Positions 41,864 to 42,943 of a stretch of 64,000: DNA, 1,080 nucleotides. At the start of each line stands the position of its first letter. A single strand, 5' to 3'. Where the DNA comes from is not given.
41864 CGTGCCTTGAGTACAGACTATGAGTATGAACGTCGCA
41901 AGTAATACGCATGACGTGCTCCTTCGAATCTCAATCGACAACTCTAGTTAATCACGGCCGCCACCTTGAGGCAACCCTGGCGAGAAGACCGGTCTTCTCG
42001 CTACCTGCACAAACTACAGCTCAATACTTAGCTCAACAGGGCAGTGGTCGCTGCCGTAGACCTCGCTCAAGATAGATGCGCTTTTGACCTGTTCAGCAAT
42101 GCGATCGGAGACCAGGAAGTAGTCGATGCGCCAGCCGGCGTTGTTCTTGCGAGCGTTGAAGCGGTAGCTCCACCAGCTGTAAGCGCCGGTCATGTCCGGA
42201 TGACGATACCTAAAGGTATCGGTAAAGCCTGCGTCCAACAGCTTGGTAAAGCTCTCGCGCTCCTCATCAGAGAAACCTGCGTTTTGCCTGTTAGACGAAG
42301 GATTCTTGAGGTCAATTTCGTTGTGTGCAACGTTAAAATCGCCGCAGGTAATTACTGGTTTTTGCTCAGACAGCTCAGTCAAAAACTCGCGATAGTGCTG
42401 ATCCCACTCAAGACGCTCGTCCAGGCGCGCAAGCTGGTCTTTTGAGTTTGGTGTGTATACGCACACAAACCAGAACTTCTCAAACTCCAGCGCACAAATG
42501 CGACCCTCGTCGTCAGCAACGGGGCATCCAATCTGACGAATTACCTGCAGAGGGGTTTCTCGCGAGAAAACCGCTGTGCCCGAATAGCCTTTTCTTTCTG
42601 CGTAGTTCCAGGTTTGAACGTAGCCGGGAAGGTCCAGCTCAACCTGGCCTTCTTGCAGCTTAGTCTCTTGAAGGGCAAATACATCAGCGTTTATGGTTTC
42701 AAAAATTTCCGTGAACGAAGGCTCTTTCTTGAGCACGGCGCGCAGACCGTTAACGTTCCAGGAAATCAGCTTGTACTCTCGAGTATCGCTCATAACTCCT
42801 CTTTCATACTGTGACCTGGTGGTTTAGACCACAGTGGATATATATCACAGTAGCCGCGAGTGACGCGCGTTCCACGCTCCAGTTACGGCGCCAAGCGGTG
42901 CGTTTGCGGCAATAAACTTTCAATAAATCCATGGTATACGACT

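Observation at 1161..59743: Hyper-abundant, sense-oriented 11/12-mer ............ spread through genes and spacers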

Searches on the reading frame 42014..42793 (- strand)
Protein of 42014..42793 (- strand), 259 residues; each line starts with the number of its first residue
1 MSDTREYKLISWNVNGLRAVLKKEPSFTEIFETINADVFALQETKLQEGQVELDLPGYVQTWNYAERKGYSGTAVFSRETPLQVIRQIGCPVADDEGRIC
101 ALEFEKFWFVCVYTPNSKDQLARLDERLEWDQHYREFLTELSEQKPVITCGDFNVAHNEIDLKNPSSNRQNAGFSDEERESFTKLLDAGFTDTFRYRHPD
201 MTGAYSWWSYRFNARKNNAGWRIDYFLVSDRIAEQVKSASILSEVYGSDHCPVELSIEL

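Call 10: search_protein_families(library=pfam, proteins=[window:42014-42793:-])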
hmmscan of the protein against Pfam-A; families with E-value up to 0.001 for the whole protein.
window:42014-42793:- (259 aa): 2 families
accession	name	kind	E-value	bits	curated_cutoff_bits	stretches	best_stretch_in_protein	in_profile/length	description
PF03372.29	Exo_endo_phos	-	3e-31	109.2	24.5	1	10-250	1-225/225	Endonuclease/Exonuclease/phosphatase family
PF14529.12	Exo_endo_phos_2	-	5.2e-06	26.8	27.4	1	109-253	3-116/117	Endonuclease-reverse transcriptase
